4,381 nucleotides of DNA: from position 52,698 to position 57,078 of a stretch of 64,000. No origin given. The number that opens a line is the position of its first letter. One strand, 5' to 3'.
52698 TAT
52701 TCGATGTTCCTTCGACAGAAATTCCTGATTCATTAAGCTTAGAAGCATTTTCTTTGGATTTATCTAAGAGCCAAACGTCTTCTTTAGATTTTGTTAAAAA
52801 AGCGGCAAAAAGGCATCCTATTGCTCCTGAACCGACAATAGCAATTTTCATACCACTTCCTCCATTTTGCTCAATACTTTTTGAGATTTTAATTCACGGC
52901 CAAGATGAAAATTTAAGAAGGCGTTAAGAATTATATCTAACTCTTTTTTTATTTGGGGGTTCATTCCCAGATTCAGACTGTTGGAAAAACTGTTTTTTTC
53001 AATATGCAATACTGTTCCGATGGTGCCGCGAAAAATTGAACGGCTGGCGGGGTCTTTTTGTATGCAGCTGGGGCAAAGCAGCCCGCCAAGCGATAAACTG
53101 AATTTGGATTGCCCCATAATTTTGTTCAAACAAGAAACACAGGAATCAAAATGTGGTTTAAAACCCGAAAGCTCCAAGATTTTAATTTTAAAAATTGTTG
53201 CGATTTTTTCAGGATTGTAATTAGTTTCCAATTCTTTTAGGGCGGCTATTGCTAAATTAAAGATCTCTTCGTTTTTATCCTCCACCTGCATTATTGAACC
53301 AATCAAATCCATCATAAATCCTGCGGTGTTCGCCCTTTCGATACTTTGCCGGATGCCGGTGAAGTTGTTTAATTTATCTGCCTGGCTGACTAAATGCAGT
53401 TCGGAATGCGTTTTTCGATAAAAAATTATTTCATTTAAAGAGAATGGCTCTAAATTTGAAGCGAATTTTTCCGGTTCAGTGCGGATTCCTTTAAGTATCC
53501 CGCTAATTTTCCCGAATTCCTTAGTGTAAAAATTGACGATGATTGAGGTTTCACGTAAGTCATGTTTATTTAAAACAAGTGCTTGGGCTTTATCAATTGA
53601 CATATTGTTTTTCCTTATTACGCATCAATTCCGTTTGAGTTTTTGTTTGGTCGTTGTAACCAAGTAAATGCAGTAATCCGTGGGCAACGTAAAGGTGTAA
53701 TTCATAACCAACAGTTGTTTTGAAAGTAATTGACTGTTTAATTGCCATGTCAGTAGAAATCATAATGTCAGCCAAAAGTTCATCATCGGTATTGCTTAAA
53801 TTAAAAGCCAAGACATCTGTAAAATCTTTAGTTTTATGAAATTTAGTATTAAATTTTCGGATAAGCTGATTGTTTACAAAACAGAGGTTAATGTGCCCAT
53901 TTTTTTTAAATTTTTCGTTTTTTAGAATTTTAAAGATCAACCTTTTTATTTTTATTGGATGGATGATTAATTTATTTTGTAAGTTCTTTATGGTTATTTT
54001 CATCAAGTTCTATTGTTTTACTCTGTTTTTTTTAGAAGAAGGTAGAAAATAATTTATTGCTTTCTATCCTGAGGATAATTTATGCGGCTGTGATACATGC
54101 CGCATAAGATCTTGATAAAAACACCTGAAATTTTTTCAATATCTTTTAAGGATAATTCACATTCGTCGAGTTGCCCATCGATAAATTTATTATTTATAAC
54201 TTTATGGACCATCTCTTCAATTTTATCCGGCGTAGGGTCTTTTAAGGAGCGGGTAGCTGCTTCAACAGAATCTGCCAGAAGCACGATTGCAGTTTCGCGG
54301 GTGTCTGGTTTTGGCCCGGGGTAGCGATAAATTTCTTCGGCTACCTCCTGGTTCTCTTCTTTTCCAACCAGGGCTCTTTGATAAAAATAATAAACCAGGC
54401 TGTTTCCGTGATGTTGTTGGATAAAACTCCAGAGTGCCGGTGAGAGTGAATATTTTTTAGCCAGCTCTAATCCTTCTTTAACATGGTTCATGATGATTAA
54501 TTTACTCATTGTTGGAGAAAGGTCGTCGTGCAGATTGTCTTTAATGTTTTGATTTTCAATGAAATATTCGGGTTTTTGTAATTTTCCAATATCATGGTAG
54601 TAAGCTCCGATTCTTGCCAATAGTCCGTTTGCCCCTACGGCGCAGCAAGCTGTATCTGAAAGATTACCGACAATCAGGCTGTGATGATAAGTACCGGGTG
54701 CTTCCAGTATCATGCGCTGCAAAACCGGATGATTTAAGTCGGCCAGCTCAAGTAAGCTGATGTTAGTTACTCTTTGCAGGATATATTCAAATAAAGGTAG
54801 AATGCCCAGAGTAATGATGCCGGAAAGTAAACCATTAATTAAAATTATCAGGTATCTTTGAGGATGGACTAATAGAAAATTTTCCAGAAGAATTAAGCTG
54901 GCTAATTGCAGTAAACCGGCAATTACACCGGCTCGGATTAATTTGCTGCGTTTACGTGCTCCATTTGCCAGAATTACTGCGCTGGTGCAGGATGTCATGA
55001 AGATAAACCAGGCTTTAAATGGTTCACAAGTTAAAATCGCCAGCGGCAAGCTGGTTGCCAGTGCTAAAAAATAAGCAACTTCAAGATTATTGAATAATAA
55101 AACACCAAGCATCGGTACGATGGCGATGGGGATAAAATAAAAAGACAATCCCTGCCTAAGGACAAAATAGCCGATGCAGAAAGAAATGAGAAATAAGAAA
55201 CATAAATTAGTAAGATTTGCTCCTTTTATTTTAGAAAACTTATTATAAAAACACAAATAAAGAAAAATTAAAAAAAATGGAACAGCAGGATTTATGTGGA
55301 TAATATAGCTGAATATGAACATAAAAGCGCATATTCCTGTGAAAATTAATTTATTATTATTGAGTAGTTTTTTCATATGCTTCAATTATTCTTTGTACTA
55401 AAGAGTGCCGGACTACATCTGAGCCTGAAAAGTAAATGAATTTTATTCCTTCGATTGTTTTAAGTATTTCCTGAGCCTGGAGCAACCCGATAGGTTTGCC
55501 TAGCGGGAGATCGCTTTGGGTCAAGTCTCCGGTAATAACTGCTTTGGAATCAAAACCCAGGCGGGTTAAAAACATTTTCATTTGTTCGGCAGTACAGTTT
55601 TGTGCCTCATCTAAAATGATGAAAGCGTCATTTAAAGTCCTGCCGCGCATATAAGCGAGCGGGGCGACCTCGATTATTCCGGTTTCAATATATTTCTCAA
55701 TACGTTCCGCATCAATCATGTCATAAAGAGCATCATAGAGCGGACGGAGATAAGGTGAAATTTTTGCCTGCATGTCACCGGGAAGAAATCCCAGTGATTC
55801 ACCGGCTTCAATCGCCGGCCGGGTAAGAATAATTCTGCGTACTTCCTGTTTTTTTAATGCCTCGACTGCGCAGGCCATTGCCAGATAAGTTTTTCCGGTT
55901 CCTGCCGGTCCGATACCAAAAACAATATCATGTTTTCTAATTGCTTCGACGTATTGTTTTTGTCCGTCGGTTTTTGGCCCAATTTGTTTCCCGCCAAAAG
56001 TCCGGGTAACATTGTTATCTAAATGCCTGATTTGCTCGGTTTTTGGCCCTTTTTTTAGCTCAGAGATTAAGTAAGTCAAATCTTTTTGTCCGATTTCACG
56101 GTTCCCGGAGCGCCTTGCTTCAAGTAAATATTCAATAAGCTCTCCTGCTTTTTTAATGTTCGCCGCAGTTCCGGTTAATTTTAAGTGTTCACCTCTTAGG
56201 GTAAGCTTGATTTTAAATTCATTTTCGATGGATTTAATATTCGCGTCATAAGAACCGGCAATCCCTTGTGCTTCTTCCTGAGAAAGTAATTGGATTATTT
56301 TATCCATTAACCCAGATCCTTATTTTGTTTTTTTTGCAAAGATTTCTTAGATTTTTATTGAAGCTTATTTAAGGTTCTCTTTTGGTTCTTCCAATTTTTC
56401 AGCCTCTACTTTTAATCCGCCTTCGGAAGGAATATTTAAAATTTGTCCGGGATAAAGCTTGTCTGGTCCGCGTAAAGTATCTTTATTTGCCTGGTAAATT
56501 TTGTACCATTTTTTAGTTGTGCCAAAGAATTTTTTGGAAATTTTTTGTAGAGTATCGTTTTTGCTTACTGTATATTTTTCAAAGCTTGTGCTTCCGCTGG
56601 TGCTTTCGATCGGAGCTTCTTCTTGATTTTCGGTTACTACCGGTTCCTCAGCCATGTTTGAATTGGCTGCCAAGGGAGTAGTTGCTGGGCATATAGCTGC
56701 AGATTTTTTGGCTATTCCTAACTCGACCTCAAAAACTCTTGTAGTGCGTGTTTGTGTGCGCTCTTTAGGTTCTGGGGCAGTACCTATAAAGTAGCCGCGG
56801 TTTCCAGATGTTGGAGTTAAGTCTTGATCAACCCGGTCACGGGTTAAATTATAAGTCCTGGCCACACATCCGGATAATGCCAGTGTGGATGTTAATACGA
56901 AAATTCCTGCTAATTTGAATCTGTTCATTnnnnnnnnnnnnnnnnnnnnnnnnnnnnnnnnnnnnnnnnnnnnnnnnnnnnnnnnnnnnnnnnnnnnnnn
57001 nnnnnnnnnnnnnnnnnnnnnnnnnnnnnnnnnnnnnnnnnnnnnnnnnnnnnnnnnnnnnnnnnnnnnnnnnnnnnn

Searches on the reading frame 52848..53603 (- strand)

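Call 24: search_protein_families(library=pfam, proteins=[window:52848-53603:-])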
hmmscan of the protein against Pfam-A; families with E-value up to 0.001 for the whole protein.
window:52848-53603:- (251 aa): 2 families
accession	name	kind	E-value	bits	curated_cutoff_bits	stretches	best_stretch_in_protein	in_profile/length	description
PF02565.21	RecO_C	-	5.8e-26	91.6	22.1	1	85-241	1-156/157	Recombination protein O C terminal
PF11967.14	RecO_N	-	4.3e-18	65.5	27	1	1-80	1-79/80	Recombination protein O N terminal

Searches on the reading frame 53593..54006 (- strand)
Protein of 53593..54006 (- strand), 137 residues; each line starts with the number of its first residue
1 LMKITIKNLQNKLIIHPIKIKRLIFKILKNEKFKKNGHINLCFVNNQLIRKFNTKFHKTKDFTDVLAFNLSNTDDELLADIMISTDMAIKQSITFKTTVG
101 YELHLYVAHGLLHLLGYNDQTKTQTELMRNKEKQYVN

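Call 24: search_protein_families(library=pfam, proteins=[window:53593-54006:-])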
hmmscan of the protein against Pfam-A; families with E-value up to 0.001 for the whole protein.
window:53593-54006:- (137 aa): 1 family
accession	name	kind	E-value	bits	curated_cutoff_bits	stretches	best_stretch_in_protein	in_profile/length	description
PF02130.23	YbeY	-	1.3e-27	96.6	25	1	20-136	11-126/129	Endoribonuclease YbeY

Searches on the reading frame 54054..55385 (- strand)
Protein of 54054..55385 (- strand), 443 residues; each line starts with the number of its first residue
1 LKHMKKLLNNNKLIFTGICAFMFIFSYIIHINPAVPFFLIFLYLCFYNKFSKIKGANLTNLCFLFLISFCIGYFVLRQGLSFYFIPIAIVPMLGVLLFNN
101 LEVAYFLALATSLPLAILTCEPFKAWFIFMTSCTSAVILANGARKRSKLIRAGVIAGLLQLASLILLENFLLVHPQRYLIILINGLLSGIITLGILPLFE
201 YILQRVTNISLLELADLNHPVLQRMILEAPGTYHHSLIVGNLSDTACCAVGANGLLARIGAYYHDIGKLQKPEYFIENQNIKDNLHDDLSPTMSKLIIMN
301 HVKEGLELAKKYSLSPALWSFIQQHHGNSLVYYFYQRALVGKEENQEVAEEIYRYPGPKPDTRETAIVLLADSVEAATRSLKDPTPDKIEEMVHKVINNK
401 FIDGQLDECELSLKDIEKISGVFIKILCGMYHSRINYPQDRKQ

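Call 24: search_protein_families(library=pfam, proteins=[window:54054-55385:-])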
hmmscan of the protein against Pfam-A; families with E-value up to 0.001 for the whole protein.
window:54054-55385:- (443 aa): 2 families
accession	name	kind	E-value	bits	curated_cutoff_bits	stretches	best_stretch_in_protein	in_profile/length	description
PF07698.17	7TM-7TMR_HD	-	3.6e-17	63.4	29.4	1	37-207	13-190/190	7TM receptor with intracellular HD hydrolase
PF01966.28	HD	-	4.8e-13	49.9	22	1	232-376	1-115/116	HD domain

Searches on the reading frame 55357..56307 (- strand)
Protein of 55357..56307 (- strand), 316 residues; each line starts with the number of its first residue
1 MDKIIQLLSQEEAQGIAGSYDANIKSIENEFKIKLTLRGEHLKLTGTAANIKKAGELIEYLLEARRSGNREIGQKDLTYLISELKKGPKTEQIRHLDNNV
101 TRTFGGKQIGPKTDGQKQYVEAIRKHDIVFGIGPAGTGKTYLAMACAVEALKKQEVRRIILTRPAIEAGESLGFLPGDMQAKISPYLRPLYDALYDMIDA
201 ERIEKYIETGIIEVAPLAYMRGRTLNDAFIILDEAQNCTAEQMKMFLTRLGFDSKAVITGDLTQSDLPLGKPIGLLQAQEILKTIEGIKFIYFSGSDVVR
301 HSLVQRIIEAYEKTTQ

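Call 24: search_protein_families(library=pfam, proteins=[window:55357-56307:-])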
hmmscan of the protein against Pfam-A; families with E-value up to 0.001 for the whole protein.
window:55357-56307:- (316 aa): 7 families
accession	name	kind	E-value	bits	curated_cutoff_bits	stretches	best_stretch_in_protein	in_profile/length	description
PF02562.22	PhoH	-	7.8e-98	326.4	27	1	109-312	2-205/205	PhoH-like protein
PF13604.12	AAA_30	-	2.4e-08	34.4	27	1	114-276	4-140/191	AAA domain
PF13245.12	AAA_19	-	1.3e-07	32.3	25.1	1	116-265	1-129/134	AAA domain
PF00270.35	DEAD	-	1.3e-05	25.5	26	1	113-165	1-54/167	DEAD/DEAH box helicase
PF01695.23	IstB_IS21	-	0.00014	21.9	24.1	1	123-153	89-119/238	IstB-like ATP binding protein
PF13401.12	AAA_22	-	0.00069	20.4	27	0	128-250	7-108/130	AAA domain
PF20720.3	nSTAND3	-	0.00082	19.5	27.2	0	113-157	4-49/155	Novel STAND NTPase 3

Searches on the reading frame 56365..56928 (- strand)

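Call 24: search_protein_families(library=pfam, proteins=[window:56365-56928:-])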
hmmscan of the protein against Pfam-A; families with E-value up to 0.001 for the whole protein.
window:56365-56928:- (187 aa): 1 family
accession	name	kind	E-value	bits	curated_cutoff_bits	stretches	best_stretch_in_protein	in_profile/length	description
PF01476.26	LysM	-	8.2e-10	38.9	20.9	1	119-167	1-43/43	LysM domain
